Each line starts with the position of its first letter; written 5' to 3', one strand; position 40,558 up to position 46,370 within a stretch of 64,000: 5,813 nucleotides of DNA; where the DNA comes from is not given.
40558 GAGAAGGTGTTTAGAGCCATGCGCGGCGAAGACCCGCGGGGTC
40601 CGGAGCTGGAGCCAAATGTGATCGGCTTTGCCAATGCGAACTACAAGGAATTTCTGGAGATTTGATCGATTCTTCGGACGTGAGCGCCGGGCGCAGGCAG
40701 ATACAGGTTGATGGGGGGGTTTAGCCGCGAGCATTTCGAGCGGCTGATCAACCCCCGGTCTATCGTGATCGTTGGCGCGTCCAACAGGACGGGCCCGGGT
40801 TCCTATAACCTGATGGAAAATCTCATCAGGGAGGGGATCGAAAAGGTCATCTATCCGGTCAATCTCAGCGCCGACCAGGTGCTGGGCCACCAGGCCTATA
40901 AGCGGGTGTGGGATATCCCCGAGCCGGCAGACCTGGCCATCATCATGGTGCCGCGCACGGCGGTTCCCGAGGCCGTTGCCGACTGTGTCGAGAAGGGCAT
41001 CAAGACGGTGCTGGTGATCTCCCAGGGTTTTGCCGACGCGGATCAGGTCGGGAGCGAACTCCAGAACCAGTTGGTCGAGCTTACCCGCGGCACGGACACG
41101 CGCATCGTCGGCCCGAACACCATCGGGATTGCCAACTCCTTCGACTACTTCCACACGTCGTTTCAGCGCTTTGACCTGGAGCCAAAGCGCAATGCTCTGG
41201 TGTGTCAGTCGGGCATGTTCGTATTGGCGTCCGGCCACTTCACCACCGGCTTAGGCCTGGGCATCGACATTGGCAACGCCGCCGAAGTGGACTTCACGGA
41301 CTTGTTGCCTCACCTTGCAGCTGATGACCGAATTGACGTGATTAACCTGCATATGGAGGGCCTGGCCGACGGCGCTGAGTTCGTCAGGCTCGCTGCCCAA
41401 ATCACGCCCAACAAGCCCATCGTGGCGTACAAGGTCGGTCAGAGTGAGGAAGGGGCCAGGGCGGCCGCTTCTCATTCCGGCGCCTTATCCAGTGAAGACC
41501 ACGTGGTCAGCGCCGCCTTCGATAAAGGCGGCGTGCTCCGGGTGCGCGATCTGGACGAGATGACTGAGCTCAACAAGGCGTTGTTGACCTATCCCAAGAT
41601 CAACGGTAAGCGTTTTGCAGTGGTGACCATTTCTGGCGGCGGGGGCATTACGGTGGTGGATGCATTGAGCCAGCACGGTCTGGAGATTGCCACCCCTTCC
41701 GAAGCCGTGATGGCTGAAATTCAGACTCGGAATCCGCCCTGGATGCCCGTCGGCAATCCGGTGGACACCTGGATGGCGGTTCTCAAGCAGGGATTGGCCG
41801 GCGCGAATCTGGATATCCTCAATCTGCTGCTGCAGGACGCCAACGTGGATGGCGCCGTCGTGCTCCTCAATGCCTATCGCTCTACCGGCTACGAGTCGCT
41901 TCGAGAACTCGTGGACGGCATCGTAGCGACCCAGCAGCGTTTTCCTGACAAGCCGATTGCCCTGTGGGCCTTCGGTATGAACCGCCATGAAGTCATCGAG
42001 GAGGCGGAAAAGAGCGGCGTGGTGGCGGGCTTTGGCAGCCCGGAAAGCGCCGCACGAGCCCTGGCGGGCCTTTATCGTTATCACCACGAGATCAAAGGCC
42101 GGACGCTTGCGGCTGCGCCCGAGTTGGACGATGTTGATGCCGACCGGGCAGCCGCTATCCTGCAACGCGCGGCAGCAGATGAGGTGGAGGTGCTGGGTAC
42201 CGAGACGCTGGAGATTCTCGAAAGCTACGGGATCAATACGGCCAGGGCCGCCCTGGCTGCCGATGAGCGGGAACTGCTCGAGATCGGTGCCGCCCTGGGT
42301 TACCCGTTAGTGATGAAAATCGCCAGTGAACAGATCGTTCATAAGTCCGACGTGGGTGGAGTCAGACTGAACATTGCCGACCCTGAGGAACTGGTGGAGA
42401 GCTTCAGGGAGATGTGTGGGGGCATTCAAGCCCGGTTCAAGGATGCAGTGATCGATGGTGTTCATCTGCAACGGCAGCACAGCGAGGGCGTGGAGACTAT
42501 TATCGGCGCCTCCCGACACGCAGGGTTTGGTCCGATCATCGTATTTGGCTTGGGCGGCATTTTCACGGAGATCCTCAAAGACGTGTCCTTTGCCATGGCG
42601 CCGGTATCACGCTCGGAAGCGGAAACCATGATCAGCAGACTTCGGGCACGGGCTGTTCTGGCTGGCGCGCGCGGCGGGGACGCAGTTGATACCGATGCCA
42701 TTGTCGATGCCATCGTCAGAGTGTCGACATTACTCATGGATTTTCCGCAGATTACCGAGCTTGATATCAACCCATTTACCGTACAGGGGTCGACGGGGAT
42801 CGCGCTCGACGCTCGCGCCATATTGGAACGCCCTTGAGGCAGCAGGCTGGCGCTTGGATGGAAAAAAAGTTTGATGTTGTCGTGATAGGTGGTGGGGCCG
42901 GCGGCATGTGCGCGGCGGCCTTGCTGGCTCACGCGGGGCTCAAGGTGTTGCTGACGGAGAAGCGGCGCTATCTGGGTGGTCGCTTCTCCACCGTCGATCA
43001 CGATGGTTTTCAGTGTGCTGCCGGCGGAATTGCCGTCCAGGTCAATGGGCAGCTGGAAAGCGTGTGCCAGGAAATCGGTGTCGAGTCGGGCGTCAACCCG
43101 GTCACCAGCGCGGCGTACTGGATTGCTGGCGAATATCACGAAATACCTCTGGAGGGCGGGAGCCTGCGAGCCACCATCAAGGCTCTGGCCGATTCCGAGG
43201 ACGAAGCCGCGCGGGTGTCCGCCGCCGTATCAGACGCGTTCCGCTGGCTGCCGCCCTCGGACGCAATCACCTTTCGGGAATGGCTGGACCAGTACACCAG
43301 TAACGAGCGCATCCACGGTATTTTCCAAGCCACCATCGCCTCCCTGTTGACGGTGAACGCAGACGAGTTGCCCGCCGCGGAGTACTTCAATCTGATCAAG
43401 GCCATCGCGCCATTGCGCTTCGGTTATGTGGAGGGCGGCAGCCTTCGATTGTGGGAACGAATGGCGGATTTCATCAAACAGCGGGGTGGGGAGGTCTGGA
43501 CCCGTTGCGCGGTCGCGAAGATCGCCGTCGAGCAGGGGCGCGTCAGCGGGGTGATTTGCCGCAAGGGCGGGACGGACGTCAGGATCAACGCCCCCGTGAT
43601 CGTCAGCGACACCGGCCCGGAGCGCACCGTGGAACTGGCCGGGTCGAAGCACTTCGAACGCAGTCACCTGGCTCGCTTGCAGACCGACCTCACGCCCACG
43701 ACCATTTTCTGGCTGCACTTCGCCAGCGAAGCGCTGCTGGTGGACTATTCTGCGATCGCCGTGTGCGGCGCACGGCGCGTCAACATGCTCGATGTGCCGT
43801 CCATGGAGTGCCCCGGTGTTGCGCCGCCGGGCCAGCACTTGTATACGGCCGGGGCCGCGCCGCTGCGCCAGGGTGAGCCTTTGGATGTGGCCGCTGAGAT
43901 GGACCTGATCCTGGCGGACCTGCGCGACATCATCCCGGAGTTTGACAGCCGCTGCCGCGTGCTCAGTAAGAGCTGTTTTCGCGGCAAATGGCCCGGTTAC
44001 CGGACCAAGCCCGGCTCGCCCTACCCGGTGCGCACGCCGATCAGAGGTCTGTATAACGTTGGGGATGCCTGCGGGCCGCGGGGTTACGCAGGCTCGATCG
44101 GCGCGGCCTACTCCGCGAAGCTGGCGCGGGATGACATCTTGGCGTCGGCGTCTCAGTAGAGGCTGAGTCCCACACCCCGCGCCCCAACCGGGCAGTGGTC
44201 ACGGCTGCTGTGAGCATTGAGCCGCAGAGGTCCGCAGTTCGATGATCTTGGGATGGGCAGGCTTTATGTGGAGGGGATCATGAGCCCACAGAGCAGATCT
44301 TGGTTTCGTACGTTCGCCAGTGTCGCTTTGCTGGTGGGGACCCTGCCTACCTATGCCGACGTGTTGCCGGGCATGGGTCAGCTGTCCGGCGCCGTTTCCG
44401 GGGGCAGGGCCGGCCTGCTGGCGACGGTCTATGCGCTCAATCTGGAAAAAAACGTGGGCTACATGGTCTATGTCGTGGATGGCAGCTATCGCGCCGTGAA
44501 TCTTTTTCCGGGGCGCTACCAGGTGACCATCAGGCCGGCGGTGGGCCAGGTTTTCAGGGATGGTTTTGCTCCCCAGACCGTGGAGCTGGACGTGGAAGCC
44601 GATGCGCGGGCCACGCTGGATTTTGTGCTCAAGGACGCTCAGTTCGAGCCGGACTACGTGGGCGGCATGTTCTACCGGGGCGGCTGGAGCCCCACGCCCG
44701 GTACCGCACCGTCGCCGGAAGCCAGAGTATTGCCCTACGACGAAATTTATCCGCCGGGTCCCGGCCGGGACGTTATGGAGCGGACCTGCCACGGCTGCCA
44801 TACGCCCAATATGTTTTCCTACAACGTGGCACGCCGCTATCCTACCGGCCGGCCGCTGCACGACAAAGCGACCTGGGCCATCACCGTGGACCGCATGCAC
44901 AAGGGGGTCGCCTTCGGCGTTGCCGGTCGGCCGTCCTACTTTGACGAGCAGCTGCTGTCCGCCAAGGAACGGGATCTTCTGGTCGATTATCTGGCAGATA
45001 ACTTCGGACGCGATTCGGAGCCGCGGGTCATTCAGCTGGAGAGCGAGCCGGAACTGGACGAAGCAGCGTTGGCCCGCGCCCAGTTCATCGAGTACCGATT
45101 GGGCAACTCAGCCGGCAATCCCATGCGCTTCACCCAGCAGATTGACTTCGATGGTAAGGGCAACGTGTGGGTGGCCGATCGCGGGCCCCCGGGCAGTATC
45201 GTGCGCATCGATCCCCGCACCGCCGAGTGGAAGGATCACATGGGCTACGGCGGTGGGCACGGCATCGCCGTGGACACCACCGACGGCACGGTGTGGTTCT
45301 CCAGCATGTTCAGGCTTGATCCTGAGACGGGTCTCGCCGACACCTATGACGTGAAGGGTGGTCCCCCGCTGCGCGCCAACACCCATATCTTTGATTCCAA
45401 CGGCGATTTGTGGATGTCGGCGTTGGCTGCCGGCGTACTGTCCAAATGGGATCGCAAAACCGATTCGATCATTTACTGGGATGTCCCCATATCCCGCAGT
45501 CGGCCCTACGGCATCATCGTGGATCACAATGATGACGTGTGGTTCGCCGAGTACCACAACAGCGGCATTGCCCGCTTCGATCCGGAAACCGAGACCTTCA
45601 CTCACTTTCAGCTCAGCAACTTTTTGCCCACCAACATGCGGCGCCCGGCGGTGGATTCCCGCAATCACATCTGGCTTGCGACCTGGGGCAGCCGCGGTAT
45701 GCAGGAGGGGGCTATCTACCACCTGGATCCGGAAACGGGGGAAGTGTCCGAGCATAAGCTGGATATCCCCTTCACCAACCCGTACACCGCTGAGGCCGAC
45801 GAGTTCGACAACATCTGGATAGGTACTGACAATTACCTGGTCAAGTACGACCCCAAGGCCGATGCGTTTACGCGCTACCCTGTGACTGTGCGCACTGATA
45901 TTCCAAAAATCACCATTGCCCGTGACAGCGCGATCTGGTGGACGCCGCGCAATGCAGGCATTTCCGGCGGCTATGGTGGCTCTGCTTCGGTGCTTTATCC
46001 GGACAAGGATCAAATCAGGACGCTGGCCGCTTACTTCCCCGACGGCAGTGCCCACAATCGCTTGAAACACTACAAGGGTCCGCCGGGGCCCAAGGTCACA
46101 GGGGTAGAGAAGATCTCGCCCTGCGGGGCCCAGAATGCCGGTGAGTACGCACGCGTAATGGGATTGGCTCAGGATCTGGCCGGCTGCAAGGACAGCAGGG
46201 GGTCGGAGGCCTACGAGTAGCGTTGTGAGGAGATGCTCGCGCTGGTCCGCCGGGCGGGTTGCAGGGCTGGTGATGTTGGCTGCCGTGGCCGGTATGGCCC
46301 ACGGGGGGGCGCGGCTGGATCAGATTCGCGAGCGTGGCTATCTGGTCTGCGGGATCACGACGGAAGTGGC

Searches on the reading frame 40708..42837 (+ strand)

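Call 18: search_protein_families(library=pfam, proteins=[window:40708-42837:+], max_evalue=0.00001)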
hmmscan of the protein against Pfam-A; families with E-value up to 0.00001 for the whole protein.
window:40708-42837:+ (709 aa): 4 families
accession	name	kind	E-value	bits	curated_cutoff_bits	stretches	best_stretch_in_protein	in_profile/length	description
PF13549.11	ATP-grasp_5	-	1.1e-69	234.6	27.6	1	495-704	10-219/221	ATP-grasp domain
PF13607.11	Succ_CoA_lig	-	1e-36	126.2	27.4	1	163-291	5-137/138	Succinyl-CoA ligase like flavodoxin domain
PF13380.12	CoA_binding_2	-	9.8e-19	68.4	22.8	1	17-143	1-115/116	CoA binding domain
PF02629.25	CoA_binding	-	8.5e-13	49.3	22.3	1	16-107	3-97/97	CoA binding domain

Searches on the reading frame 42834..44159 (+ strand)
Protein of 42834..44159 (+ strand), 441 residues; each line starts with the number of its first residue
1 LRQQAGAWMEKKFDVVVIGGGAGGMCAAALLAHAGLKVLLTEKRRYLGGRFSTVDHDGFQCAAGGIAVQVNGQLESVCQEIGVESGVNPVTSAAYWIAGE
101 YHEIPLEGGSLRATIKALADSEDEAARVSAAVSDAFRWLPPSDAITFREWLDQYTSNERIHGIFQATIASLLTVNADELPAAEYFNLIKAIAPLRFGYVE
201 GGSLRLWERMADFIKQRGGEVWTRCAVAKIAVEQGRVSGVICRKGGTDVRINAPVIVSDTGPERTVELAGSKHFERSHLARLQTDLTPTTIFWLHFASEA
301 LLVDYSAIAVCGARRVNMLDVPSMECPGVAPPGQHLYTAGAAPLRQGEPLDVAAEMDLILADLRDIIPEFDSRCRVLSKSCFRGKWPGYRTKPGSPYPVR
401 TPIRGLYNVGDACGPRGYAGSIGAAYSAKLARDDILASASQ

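Call 18: search_protein_families(library=pfam, proteins=[window:42834-44159:+], max_evalue=0.00001)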
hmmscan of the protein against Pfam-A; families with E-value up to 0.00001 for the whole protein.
window:42834-44159:+ (441 aa): 6 families
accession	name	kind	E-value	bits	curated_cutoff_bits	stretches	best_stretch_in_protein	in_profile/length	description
PF01593.30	Amino_oxidase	-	2.3e-17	63.9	19.8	1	23-432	2-439/443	Flavin containing amine oxidoreductase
PF00890.30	FAD_binding_2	-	4.2e-13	49.7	20.4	1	14-67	1-46/414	FAD binding domain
PF12831.13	FAD_oxidored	-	8.5e-13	48.8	27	1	14-52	1-39/416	FAD dependent oxidoreductase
PF13450.12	NAD_binding_8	-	1.3e-11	45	21.9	1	17-75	1-62/68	NAD(P)-binding Rossmann-like domain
PF01266.30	DAO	-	7.4e-08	32.7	27.9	1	14-414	1-337/353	FAD dependent oxidoreductase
PF03486.20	HI0933_like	-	6.9e-07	29.4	50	0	14-51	2-39/244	HI0933-like protein Rossmann domain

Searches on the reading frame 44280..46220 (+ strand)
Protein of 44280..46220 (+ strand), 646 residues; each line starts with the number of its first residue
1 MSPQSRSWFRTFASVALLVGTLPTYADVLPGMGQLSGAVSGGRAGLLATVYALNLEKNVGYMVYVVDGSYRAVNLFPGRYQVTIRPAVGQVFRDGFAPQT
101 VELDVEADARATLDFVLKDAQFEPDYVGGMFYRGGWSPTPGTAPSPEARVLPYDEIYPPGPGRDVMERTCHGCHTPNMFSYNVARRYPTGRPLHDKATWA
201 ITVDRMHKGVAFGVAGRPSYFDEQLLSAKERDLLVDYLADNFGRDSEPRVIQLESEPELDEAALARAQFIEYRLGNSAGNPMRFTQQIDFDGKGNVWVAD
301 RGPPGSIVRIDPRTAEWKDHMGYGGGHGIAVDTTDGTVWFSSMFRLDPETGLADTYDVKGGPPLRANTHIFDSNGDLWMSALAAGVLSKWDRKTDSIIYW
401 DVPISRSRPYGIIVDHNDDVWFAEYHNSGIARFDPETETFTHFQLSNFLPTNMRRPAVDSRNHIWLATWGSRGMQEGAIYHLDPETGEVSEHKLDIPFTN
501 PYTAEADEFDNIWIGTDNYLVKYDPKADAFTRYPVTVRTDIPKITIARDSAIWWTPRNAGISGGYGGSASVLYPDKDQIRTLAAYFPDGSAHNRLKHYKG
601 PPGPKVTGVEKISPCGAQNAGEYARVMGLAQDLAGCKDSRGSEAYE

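Call 4: search_protein_families(library=pfam, proteins=[window:44280-46220:+], max_evalue=0.1)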
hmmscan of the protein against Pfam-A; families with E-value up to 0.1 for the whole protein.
window:44280-46220:+ (646 aa): 5 families
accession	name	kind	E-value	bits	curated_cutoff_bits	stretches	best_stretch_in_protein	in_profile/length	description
PF24684.1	Vgb_lyase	-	5e-11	42.4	50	1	270-516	46-282/290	Virginiamycin B lyase family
PF08450.18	SGL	-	1.1e-07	32.1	26.3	1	405-452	182-229/246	SMP-30/Gluconolactonase/LRE-like region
PF07494.17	Reg_prop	-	4.6e-06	26.6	20.4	0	499-518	5-24/24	Two component regulator propeller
PF13620.12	CarboxypepD_reg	-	0.00016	22.4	32.3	1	48-118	17-82/82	Carboxypeptidase regulatory-like domain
PF13442.11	Cytochrome_CBB3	-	0.0021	18.8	27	1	161-238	5-68/68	Cytochrome C oxidase, cbb3-type, subunit III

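Call 5: search_protein_families(library=ncbifam, proteins=[window:44280-46220:+], max_evalue=0.1)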
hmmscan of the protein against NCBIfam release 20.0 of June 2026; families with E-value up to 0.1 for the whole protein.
window:44280-46220:+ (646 aa): 3 families
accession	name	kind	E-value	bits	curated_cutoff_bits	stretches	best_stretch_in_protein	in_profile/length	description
NF000096.1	stregra_B_VgbB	exception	3.4e-10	39.6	600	2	373-554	108-282/295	streptogramin B lyase Vgb(B)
NF052228.1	T9SS_PorZ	equivalog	1e-08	34.1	260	1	365-468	432-549/757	type IX secretion system anionic LPS delivery protein PorZ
NF000022.1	stregra_B_VgbA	exception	1.2e-06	27.9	600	1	371-514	64-198/299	streptogramin B lyase Vgb(A)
